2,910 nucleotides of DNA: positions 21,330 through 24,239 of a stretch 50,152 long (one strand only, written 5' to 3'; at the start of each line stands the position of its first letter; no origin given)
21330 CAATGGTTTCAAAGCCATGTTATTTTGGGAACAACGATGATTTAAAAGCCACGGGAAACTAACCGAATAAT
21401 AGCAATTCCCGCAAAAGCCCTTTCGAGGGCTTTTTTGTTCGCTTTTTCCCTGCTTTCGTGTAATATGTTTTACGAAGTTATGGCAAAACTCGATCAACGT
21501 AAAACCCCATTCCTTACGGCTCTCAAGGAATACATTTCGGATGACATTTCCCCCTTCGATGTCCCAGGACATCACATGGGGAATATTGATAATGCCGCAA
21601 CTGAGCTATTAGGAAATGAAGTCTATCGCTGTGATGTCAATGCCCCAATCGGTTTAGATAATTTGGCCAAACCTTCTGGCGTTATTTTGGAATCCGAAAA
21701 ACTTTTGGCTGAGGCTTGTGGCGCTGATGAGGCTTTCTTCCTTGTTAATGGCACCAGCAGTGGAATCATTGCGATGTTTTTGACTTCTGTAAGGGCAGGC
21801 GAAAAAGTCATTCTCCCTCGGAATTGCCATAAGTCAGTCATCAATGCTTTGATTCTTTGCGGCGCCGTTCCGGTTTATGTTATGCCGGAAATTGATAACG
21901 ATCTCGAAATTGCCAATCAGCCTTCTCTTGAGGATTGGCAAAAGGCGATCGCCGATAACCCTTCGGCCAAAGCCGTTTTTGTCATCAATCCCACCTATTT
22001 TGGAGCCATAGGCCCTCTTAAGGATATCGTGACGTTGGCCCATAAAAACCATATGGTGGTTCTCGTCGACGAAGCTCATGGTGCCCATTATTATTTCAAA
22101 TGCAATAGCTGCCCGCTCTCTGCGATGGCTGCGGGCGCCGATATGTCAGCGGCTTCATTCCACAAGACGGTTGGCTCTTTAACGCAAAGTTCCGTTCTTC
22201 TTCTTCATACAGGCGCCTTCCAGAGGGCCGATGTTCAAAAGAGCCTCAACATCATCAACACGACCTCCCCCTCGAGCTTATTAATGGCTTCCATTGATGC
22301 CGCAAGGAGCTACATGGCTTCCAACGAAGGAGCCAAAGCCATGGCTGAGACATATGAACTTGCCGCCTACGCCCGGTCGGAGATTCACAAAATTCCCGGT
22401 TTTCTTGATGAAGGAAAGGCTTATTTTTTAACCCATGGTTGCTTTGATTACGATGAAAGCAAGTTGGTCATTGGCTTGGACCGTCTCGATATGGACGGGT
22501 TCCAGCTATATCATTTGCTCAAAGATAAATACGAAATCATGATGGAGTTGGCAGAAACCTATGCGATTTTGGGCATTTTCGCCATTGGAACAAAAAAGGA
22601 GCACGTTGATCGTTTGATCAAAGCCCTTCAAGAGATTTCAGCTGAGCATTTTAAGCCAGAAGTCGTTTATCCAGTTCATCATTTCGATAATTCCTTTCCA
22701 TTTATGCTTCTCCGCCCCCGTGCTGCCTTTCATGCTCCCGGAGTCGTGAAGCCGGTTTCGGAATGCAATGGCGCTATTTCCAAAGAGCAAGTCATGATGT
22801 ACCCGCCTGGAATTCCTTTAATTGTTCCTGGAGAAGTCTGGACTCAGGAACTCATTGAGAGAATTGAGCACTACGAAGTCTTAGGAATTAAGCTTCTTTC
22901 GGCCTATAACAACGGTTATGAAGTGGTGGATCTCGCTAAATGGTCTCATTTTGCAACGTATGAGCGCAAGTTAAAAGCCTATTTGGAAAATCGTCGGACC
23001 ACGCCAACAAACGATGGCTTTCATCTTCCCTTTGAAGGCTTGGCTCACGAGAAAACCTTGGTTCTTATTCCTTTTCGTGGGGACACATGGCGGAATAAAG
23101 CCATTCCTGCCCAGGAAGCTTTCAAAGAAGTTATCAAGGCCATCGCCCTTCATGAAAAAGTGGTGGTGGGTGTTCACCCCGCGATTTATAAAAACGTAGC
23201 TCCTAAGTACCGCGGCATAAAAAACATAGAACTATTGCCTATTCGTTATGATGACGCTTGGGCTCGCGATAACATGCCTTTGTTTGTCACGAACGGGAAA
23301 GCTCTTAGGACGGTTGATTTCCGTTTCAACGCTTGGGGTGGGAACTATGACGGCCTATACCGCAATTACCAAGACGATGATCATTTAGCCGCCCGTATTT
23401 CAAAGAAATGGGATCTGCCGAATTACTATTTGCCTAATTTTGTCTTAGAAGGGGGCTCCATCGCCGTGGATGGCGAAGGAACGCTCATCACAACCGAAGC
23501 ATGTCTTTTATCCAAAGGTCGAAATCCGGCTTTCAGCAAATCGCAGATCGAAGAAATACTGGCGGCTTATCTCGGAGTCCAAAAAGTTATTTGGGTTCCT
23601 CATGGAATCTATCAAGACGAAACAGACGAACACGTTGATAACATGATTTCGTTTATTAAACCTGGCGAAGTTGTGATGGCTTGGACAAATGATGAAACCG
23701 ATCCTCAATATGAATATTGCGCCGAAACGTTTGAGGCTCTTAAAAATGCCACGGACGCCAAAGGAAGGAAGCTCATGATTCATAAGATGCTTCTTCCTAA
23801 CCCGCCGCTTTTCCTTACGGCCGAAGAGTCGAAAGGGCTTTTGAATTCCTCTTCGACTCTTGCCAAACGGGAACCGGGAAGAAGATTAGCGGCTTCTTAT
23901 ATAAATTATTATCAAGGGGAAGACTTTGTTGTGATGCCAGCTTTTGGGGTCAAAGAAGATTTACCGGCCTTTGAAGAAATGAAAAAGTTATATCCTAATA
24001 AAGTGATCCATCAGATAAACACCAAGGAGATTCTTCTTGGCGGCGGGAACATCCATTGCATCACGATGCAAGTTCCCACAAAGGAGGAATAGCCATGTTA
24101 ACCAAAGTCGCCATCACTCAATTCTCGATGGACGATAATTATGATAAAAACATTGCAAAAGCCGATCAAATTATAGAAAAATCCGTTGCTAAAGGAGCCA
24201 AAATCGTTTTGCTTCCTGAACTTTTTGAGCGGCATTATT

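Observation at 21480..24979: Single-polypeptide arginine decarboxylase-agmatine deiminase coupled to aguB: a two-gene putrescine pathway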

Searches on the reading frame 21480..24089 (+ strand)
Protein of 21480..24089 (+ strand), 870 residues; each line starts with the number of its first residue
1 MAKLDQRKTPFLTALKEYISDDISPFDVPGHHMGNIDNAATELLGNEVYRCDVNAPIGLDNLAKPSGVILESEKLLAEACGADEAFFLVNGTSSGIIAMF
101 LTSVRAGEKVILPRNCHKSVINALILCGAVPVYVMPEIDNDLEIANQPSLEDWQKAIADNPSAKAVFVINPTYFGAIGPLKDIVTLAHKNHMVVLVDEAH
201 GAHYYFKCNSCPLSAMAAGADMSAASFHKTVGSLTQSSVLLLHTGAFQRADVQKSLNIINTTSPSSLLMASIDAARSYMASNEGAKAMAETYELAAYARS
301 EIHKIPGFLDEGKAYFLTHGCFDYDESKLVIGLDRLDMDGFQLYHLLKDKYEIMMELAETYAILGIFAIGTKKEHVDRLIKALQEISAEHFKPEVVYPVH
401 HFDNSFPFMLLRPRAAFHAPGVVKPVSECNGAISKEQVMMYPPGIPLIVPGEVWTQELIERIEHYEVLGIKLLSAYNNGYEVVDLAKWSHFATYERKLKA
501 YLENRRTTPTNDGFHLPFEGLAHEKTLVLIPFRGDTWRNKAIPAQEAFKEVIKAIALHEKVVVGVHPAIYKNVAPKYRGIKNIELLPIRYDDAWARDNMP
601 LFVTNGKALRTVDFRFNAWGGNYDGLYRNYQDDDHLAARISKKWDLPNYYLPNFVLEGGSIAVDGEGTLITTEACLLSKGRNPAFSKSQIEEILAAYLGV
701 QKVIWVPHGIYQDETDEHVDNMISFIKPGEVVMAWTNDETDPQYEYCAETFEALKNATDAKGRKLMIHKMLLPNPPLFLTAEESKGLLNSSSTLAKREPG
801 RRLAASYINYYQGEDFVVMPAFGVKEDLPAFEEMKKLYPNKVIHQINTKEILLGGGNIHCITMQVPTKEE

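Call 3: search_protein_families(library=pfam, proteins=[window:21480-24089:+])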
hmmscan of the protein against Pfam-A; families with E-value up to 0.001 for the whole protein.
window:21480-24089:+ (870 aa): 8 families
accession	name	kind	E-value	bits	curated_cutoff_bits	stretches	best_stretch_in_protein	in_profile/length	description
PF04371.20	PAD_porph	-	5e-102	341.8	25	1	516-866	2-321/321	Porphyromonas-type peptidyl-arginine deiminase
PF01276.26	OKR_DC_1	-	1.7e-67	228.5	27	1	9-304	1-316/417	Orn/Lys/Arg decarboxylase, major domain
PF01041.23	DegT_DnrJ_EryC1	-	1.2e-11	44.9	19.8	1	73-230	30-173/360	DegT/DnrJ/EryC1/StrS aminotransferase family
PF00155.27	Aminotran_1_2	-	5.8e-10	39.3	19.7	1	66-209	41-197/361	Aminotransferase class I and II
PF00266.25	Aminotran_5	-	6.1e-08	32.5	21.5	1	83-232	62-204/371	Aminotransferase class-V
PF03711.20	OKR_DC_1_C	-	3.6e-07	31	24.2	1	425-458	67-100/132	Orn/Lys/Arg decarboxylase, C-terminal domain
PF01053.26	Cys_Met_Meta_PP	-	9.4e-05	21.6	27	1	73-229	58-198/381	Cys/Met metabolism PLP-dependent enzyme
PF01212.27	Beta_elim_lyase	-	0.00017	21.4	27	1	71-305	36-268/288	Beta-eliminating lyase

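Call 4: search_protein_families(library=ncbifam, proteins=[window:21480-24089:+])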
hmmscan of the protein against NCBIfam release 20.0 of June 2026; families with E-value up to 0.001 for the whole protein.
window:21480-24089:+ (870 aa): 23 families
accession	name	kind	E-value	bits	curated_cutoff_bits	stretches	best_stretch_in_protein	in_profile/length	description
NF010070.0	PRK13551.1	subfamily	1.1e-133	445.5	483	1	505-868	4-364/365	agmatine deiminase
TIGR03380.1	agmatine_aguA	equivalog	3.9e-128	427.4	381.8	1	507-866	1-356/357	agmatine deiminase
NF011928.0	PRK15399.1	subfamily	7e-28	97.3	968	2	4-305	125-442/713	lysine decarboxylase LdcC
NF011929.0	PRK15400.1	subfamily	2e-24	85.9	1056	2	8-306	129-443/714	lysine decarboxylase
NF011603.0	PRK15029.1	equivalog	1.6e-23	83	1167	1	9-305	141-465/756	arginine decarboxylase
NF010092.0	PRK13578.1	subfamily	3.5e-21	75.1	794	2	8-134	108-242/720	ornithine decarboxylase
TIGR04301.1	ODC_inducible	exception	3.1e-20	72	1310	1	8-134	108-242/719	ornithine decarboxylase SpeF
TIGR04318.1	lacto_ODC_hypo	hypoth_equivalog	9.2e-16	57.3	950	1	11-139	93-229/695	putative ornithine decarboxylase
NF008687.0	PRK11706.1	equivalog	2.5e-11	43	375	1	72-231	36-181/375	dTDP-4-amino-4,6-dideoxygalactose transaminase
TIGR02379.1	ECA_wecE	subfamily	1.8e-09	36.8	434.85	1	66-251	30-204/376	dTDP-4-amino-4,6-dideoxy-D-glucose transaminase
TIGR03588.1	PseC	equivalog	8.3e-09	34.8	423.5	1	70-229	33-184/380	UDP-4-amino-4,6-dideoxy-N-acetyl-beta-L-altrosamine transaminase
NF008658.2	PRK11658.1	equivalog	1.2e-08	34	631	1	73-209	39-166/379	UDP-4-amino-4-deoxy-L-arabinose aminotransferase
TIGR04181.1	NHT_00031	hypoth_equivalog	2.3e-07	30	420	1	71-201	34-173/359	LegC family aminotransferase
NF004608.1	PRK05937.1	equivalog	7.9e-07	28.2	399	1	62-302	49-279/366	8-amino-7-oxononanoate synthase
NF047603.1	SerpalmtaseAlphaP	equivalog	3.9e-06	25.8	670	1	71-236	94-252/399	serine palmitoyltransferase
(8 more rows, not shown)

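Call 5: find_homologous_proteins(query=window:21480-24089:+, region=1-870)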
Query window:21480-24089:+, residues 1-870 (870 aa): 2446 proteins with E <= 0.001 among 8000 candidates; the best 120 are listed.
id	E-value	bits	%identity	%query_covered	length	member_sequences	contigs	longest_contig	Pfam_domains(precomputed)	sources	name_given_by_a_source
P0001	0.0e+0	1841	90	100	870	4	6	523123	PF00155.28,PF00266.26,PF03711.21,PF04371.21,PF01041.24,PF01276.27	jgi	jgi:lysine decarboxylase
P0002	0.0e+0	1612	77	100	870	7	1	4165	PF00155.28,PF00266.26,PF03711.21,PF04371.21,PF01212.28,PF01041.24,PF01276.27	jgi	jgi:arginine decarboxylase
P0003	0.0e+0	1605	77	100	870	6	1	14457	PF00155.28,PF00266.26,PF03711.21,PF04371.21,PF01212.28,PF01041.24,PF01276.27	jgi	jgi:arginine decarboxylase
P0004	0.0e+0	1597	77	100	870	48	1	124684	PF00155.28,PF00266.26,PF03711.21,PF04371.21,PF01212.28,PF01041.24,PF01276.27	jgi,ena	-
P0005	0.0e+0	1581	76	100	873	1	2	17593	PF00155.28,PF00266.26,PF03711.21,PF04371.21,PF01041.24,PF01276.27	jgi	jgi:lysine decarboxylase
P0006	0.0e+0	1576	76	100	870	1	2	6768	PF00155.28,PF00266.26,PF03711.21,PF04371.21,PF01212.28,PF01041.24,PF01276.27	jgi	jgi:arginine decarboxylase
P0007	0.0e+0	1575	76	100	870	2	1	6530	PF00155.28,PF00266.26,PF03711.21,PF04371.21,PF01212.28,PF01041.24,PF01276.27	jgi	jgi:lysine decarboxylase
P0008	0.0e+0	1563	75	100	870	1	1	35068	PF00155.28,PF00266.26,PF03711.21,PF04371.21,PF01212.28,PF01041.24,PF01276.27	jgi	jgi:arginine decarboxylase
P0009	0.0e+0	1563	75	100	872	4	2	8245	PF00155.28,PF03711.21,PF04371.21,PF01041.24,PF01276.27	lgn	-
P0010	0.0e+0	1563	75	100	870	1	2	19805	PF00155.28,PF00266.26,PF03711.21,PF04371.21,PF01212.28,PF01041.24,PF01276.27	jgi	jgi:arginine decarboxylase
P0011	0.0e+0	1563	75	100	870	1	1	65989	PF00155.28,PF00266.26,PF03711.21,PF04371.21,PF01212.28,PF01041.24,PF01276.27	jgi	jgi:arginine decarboxylase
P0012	0.0e+0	1560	75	100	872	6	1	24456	PF00155.28,PF00266.26,PF03711.21,PF04371.21,PF01212.28,PF01041.24,PF01276.27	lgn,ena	-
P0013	0.0e+0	1559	75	100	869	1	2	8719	PF00155.28,PF00266.26,PF03711.21,PF04371.21,PF01212.28,PF01041.24,PF01276.27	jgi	jgi:arginine decarboxylase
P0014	0.0e+0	1555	75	100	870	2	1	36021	PF00155.28,PF00266.26,PF03711.21,PF04371.21,PF01212.28,PF01041.24,PF01276.27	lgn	-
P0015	0.0e+0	1554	74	100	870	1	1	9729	PF00155.28,PF00266.26,PF03711.21,PF04371.21,PF01212.28,PF01041.24,PF01276.27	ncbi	-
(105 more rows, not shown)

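Call 15: find_related_loci(query=window:21480-24089:+, collection=genome_contigs, flank=5000)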
Query window:21480-24089:+ (870 aa) in genome_contigs; peptide patterns used: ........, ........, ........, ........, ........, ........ (x = any residue, [..] = any of these).
90 stretches matched a pattern; 57 encode a relative of the query (tblastn E <= 1e-3); 55 distinct loci.
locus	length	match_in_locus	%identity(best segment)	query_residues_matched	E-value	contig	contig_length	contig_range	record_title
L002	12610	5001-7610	76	1-870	0e+0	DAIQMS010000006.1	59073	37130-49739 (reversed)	MAG TPA_asm: Bacillota bacterium isolate CTOTU1908 NODE_129_length_59073_cov_219.485360, whole genome shotgun sequence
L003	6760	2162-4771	75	1-870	0e+0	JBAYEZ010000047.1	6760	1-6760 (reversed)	MAG: Bacilli bacterium isolate SO_2016_CLC_T2_9 scaffold19647_PH3_Jul20_2016, whole genome shotgun sequence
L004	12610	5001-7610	76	1-870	0e+0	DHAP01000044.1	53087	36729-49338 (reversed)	MAG TPA_asm: Bacillales bacterium UBA4951 UBA4951_contig_4849, whole genome shotgun sequence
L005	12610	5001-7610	72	1-870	0e+0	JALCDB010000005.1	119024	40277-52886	MAG: Bacilli bacterium isolate UW_MP_BACIL4_1 Ga0455798_00069, whole genome shotgun sequence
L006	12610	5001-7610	72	1-870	0e+0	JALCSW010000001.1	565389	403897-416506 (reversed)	MAG: Bacilli bacterium isolate UW_MP_BACIL6_1 Ga0455775_000003, whole genome shotgun sequence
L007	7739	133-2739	70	1-866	0e+0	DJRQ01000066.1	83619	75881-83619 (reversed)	MAG TPA_asm: Bacillales bacterium UBA6356 UBA6356_contig_142, whole genome shotgun sequence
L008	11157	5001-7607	68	1-866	0e+0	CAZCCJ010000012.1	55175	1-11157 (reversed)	MAG TPA_asm: uncultured Staphylococcaceae bacterium isolate binchicken_co354_213 genome assembly, contig: NODE_387_lengt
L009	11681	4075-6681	68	1-867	0e+0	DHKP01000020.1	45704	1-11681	MAG TPA_asm: Bacillales bacterium UBA4691 UBA4691_contig_7015, whole genome shotgun sequence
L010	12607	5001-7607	69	1-866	0e+0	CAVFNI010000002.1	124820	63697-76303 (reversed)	Bacteroidaceae bacterium isolate H07667-L1_cleanbin_000026 genome assembly, contig: Spades_H07667-L1_contig_55, whole ge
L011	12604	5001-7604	68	1-866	0e+0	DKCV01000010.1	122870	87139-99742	MAG TPA_asm: Bacillales bacterium UBA6865 UBA6865_contig_192, whole genome shotgun sequence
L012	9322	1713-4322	67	3-870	0e+0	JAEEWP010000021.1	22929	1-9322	MAG: Bacillales bacterium isolate Tb.RUG.482 NODE_9287_length_22929_cov_1.588194, whole genome shotgun sequence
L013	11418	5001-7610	66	3-870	0e+0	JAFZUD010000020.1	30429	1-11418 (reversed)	MAG: Bacilli bacterium isolate RGIG8100 Water_buffalos_Rumen-3__c170407, whole genome shotgun sequence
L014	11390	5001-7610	66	3-870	0e+0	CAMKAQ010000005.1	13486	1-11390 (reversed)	MAG: uncultured Bacillales bacterium isolate SRR12081303_bin.85_metaWRAP_v1.3_MAG genome assembly, contig: ERZ12289767.6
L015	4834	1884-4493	66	3-870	0e+0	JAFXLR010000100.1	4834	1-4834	MAG: Bacilli bacterium isolate RGIG6528 Sheep_Reticulum-2__c489912, whole genome shotgun sequence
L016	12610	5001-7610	66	3-870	0e+0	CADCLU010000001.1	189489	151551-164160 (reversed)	MAG: uncultured Erysipelotrichaceae bacterium isolate RUG14765 genome assembly, contig: RUG14765_asm_1, whole genome sho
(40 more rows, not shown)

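Call 26: search_solved_structures(query=window:21480-24089:+, max_evalue=1e-10, show_alignments=4)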
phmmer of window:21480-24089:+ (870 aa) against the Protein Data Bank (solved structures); distinct sequences matched with E-value up to 1e-10: 30.
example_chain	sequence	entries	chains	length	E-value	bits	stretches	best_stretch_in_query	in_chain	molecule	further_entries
1vkp_A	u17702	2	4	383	3.3e-88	300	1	503-868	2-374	AGMATINE IMINOHYDROLASE | Agmatine deiminase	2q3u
3h7c_X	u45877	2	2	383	4.8e-88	299.4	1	503-868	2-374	Agmatine deiminase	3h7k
6nib_A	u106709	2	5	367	7.2e-84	285.6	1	512-866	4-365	Porphyromonas-type peptidyl-arginine deiminase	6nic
2ewo_A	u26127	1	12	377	2.5e-83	283.8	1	505-867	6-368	Putative agmatine deiminase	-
2jer_A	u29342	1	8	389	5.7e-82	279.3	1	507-867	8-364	AGMATINE DEIMINASE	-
1xkn_A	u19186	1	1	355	6e-49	170.1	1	514-867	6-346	putative peptidyl-arginine deiminase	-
2cmu_A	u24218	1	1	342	3.8e-36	127.7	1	526-865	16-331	PUTATIVE PEPTIDYL-ARGININE DEIMINASE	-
3hvm_A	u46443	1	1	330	4.2e-36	127.6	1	526-865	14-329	AGMATINE DEIMINASE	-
2x3l_A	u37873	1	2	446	5.2e-36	127.3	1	8-284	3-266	ORN/LYS/ARG DECARBOXYLASE FAMILY PROTEIN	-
6b10_A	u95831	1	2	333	2.5e-32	115.1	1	524-756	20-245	Putative peptidyl-arginine deiminase family protein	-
6b2w_A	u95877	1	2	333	3.9e-31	111.2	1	524-756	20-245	Putative peptidyl-arginine deiminase family protein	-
1zbr_A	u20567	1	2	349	5.7e-29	104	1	535-866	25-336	conserved hypothetical protein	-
6q6i_A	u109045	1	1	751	1.5e-26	96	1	9-312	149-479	Biodegradative arginine decarboxylase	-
5fkz_E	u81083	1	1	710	4e-25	91.3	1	4-305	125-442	LYSINE DECARBOXYLASE, CONSTITUTIVE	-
9e0m_A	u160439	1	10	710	1.8e-22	82.5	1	4-306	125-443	Lysine decarboxylase, inducible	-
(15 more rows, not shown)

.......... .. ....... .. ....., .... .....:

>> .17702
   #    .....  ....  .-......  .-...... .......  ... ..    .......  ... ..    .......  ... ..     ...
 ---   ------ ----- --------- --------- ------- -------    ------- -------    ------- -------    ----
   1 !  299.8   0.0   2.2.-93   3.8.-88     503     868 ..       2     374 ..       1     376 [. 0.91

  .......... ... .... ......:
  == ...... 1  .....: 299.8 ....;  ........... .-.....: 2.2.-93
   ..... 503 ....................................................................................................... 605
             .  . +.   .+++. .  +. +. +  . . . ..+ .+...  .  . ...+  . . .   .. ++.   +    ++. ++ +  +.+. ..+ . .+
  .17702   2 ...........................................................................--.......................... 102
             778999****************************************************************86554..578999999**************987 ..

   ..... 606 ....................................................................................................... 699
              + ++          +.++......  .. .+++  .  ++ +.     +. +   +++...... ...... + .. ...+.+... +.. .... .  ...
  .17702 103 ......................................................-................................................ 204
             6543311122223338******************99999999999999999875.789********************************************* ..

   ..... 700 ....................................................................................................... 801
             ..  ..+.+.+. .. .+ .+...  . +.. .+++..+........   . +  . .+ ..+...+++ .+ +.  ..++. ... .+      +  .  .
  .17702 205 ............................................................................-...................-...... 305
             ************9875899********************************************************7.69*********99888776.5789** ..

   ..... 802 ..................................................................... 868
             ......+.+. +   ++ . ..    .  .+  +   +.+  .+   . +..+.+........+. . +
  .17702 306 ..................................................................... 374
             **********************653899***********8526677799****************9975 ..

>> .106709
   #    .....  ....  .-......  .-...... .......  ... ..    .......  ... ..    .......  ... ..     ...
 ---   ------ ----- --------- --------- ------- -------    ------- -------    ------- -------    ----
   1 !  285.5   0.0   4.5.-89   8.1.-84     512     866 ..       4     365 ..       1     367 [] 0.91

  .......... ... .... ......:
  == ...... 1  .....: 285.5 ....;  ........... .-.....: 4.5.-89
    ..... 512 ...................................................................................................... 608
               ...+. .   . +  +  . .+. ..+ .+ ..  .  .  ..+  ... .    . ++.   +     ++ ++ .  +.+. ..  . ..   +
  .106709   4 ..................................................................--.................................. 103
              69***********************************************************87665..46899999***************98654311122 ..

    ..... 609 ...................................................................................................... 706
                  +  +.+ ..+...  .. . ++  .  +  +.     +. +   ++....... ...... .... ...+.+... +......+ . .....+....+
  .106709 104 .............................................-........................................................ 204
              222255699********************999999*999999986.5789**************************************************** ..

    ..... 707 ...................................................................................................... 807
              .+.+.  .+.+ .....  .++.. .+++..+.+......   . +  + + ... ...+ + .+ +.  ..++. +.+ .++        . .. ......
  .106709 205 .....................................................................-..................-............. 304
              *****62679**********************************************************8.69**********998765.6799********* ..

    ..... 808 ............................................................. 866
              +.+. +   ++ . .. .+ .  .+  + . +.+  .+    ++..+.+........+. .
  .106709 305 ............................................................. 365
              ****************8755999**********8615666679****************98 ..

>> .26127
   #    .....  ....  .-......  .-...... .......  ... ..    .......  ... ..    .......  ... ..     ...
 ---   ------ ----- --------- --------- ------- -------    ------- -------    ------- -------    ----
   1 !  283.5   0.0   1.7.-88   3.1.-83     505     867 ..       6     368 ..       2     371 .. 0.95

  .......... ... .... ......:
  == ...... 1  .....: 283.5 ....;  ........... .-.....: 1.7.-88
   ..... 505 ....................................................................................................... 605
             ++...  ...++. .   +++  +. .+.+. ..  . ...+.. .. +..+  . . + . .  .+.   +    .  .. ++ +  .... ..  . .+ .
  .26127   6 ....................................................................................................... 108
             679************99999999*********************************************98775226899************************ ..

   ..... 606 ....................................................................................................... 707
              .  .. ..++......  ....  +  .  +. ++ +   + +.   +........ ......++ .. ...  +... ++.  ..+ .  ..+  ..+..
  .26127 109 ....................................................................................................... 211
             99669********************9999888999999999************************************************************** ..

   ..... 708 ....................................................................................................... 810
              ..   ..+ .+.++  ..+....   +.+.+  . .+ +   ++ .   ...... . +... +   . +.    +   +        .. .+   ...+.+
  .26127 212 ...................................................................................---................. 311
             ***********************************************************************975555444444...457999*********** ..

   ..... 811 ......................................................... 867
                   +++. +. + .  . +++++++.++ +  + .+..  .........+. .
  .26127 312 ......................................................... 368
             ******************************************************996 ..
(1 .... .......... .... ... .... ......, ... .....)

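Call 60: search_protein_representatives(protein=window:21480-24089:+)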
Query: 870 residues. Proteins with E-value up to 0.001 (for the whole library): 14278; up to 1e-10: 8868; up to 1e-30: 3643. The best 150 are listed.
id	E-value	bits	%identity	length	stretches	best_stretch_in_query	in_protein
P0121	0.0e+00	1048.3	54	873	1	2-867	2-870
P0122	1.4e-182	625.5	51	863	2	7-517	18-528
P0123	2.1e-168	578.5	50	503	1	373-868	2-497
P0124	3.6e-157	541.4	68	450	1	1-362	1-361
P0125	2.6e-124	432.7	46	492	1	5-488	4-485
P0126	5.9e-120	418.3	45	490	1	5-466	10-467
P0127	5.2e-116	405.2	43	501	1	5-497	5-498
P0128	1.8e-114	400.2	43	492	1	3-480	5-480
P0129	1.7e-109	383.7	42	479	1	4-477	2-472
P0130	5.0e-108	378.8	43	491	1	6-465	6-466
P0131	2.8e-105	369.7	42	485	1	1-465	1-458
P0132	3.2e-105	369.6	43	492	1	3-467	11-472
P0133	3.6e-105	369.4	49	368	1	513-868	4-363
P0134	3.2e-104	366.2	42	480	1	4-474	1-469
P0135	1.1e-103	364.5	41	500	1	6-475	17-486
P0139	3.2e-102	359.6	40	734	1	3-456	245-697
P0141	9.2e-99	348.2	43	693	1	5-462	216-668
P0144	1.8e-97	343.9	40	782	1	1-466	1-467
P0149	9.8e-95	334.9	41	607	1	4-474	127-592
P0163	6.4e-88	312.3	44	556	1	508-867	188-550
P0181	3.3e-83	296.7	42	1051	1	502-864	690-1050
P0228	1.2e-76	275.1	42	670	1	503-866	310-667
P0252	1.5e-73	264.8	40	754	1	505-867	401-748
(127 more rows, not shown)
